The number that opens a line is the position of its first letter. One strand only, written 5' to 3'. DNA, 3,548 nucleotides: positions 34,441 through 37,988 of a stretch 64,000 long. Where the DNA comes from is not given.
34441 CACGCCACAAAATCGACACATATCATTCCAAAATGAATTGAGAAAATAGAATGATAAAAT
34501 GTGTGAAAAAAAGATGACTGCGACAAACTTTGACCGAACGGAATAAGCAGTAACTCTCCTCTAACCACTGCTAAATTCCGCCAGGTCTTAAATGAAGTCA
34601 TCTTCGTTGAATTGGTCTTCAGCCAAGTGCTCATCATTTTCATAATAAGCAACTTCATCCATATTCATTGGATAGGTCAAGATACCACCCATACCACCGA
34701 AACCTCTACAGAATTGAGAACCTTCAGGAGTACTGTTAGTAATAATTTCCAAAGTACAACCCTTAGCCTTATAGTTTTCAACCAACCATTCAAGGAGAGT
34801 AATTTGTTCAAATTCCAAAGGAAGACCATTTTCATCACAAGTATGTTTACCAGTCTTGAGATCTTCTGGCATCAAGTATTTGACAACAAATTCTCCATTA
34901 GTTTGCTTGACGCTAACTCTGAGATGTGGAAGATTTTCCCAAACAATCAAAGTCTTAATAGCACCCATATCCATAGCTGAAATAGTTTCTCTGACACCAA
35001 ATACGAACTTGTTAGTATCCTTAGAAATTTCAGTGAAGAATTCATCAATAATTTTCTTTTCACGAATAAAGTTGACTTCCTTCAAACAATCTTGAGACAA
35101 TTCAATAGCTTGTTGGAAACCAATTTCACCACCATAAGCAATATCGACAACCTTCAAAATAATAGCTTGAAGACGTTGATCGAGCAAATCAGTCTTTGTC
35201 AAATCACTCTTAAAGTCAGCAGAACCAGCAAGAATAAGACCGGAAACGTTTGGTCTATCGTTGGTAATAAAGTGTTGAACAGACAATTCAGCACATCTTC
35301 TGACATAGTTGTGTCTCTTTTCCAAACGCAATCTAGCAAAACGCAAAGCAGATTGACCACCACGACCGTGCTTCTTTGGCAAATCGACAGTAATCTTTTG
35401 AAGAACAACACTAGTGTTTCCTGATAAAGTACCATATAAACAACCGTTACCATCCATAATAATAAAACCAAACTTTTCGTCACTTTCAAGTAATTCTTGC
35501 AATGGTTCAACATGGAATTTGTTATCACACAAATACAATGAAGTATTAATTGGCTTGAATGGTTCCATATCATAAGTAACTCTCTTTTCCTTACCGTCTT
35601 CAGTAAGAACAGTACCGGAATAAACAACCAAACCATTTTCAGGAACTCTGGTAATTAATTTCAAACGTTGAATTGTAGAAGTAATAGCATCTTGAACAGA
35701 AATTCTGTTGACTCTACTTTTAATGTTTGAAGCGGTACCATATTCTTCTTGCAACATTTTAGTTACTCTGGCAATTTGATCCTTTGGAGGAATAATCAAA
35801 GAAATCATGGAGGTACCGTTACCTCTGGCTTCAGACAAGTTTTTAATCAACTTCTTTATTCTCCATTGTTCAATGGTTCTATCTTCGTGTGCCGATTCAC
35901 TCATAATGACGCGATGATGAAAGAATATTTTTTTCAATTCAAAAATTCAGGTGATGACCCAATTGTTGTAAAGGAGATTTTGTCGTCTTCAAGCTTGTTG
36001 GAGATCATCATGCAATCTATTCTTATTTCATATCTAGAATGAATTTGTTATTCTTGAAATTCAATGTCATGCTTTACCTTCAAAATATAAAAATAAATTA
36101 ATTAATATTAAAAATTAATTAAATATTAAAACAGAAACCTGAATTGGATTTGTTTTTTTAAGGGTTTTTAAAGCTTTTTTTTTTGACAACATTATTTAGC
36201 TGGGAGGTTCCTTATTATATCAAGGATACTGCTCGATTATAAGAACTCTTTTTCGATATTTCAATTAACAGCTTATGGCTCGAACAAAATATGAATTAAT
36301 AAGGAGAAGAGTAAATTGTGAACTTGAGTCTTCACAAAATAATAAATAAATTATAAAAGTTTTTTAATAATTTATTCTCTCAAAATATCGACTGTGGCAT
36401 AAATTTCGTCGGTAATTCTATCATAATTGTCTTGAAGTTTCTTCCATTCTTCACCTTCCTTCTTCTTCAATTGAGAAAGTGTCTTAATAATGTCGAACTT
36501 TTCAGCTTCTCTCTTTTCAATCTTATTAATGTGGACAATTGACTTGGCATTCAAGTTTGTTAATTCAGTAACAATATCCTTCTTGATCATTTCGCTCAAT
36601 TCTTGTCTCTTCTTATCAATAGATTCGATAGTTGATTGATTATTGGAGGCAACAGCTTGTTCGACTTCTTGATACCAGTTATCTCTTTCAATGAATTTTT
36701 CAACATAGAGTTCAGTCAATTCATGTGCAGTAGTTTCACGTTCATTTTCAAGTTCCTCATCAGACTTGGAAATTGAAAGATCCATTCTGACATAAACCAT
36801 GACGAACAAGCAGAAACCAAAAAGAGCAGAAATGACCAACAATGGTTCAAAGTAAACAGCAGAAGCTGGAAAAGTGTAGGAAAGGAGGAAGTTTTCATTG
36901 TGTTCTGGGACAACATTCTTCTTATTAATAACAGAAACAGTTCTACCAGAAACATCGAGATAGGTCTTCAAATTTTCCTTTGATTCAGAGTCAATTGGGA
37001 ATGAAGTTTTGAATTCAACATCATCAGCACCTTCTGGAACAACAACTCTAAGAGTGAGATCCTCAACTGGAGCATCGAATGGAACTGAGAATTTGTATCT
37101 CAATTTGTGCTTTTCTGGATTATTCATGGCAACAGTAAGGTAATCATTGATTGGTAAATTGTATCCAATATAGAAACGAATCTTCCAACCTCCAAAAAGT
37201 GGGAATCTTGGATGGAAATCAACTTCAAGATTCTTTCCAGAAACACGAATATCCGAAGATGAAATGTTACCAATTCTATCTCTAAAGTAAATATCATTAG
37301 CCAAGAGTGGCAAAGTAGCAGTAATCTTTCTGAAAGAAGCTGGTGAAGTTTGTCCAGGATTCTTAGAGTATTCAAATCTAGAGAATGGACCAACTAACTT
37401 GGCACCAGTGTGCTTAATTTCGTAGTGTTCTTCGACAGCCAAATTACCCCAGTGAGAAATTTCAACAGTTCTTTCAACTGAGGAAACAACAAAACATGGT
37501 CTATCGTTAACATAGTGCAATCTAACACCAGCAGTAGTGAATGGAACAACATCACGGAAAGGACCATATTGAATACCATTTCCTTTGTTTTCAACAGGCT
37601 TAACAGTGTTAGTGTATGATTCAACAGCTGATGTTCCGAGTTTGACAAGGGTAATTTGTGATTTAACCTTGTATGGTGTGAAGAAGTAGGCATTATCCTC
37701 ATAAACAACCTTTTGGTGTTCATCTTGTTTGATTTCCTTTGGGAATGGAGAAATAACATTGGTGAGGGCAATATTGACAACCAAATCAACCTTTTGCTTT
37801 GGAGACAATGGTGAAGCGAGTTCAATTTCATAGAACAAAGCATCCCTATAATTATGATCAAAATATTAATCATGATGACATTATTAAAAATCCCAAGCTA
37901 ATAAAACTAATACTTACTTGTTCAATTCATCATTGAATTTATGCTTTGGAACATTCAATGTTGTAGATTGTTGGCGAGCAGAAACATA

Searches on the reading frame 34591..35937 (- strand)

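Call 21: search_protein_families(library=pfam, proteins=[window:34591-35937:-], max_evalue=0.001)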
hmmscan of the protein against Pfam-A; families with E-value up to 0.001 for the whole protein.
window:34591-35937:- (449 aa): 5 families
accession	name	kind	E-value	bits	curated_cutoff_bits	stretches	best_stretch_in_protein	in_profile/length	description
PF03464.20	eRF1_2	-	2.2e-42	145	27.1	1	155-287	1-133/133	eRF1 domain 2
PF03463.20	eRF1_1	-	1.4e-29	103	23.8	1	28-150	1-123/123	eRF1 domain 1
PF03465.20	eRF1_3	-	1.7e-29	102.8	25.8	1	290-424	1-106/106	eRF1 domain 3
PF18854.6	baeRF_family10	-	9.4e-06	26.4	27.1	1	142-258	2-117/143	Bacterial archaeo-eukaryotic release factor family 10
PF18859.6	acVLRF1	-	8.6e-05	23.2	27.1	1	165-249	12-92/130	Actinobacteria/chloroflexi VLRF1 release factor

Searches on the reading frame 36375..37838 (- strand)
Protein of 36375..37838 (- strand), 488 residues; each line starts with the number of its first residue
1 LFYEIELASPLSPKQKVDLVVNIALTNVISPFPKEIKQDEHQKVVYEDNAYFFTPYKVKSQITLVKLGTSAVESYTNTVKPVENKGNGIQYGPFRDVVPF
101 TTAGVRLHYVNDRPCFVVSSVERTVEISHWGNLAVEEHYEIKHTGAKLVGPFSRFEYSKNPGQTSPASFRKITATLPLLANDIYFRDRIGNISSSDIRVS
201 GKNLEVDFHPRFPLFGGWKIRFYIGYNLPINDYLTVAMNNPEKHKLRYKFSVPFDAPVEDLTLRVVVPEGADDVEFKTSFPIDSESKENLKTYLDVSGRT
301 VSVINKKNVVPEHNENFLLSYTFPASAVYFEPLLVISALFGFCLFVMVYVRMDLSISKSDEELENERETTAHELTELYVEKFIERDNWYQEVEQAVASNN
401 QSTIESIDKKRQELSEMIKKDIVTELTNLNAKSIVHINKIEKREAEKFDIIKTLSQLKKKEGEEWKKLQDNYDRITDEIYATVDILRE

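Call 21: search_protein_families(library=pfam, proteins=[window:36375-37838:-], max_evalue=0.001)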
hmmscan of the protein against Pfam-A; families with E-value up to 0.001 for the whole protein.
window:36375-37838:- (488 aa): 1 family
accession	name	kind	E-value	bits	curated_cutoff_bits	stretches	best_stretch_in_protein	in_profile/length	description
PF04597.19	Ribophorin_I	-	8.6e-120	401.2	25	1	2-349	80-436/437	Ribophorin I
